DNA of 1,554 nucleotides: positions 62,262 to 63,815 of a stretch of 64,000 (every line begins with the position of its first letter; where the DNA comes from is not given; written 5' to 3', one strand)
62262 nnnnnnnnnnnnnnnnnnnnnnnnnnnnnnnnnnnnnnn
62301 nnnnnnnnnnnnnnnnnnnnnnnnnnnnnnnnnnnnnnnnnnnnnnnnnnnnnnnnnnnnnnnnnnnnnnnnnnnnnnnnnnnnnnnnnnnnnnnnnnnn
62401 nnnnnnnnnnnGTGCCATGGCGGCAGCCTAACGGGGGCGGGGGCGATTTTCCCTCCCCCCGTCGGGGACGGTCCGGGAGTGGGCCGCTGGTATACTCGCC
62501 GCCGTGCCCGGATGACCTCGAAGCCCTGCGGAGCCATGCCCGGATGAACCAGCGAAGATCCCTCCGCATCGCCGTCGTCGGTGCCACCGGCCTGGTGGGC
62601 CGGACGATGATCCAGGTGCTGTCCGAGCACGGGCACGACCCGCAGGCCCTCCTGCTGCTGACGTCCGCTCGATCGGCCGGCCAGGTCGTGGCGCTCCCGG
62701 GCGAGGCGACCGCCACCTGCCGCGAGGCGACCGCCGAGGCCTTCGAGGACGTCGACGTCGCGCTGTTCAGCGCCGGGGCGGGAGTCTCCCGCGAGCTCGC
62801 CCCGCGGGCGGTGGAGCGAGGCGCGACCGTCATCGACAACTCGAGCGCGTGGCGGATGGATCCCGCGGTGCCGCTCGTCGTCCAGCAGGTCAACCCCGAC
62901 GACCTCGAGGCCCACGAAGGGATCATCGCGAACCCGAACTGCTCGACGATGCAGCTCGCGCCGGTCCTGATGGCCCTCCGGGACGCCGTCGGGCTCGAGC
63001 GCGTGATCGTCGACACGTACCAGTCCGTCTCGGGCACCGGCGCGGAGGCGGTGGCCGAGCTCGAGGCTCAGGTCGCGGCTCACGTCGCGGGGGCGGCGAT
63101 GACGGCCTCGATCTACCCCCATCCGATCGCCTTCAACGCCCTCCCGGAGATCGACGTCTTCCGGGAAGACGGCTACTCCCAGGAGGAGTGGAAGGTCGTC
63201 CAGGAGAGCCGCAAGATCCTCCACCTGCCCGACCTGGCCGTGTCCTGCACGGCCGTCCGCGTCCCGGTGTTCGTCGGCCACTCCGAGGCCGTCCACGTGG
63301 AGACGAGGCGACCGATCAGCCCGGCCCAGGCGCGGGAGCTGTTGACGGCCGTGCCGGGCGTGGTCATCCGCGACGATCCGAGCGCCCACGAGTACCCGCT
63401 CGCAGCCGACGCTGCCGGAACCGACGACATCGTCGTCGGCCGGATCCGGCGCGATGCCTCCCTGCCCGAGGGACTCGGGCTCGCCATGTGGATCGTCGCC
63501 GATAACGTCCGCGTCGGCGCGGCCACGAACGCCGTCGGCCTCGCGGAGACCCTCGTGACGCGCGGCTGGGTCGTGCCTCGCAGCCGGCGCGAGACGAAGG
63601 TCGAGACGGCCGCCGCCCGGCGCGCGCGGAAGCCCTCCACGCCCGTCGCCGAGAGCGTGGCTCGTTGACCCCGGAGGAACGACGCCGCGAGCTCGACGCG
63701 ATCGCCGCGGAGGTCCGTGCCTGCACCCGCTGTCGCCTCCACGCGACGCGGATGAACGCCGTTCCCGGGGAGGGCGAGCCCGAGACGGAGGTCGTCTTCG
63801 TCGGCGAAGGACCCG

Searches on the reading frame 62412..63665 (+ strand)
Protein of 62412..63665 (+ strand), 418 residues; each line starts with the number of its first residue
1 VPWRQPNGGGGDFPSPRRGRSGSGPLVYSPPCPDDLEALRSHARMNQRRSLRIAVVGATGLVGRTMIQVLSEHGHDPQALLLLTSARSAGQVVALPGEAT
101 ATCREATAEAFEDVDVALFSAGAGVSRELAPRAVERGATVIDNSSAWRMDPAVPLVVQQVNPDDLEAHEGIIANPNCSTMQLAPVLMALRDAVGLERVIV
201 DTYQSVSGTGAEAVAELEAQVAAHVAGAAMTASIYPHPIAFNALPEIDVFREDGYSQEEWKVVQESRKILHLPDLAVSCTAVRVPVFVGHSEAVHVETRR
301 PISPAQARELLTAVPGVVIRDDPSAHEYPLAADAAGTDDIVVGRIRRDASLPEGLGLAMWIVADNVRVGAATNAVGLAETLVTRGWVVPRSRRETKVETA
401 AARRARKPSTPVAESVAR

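Call 34: search_protein_families(library=pfam, proteins=[window:62412-63665:+], max_evalue=0.001)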
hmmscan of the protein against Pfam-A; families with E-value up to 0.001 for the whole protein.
window:62412-63665:+ (418 aa): 2 families
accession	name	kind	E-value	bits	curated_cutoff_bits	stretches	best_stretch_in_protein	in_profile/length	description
PF02774.23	Semialdhyde_dhC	-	6e-50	170.4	26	1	186-367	1-183/184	Semialdehyde dehydrogenase, dimerisation domain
PF01118.30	Semialdhyde_dh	-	4.7e-31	108.2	26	1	52-167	1-120/121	Semialdehyde dehydrogenase, NAD binding domain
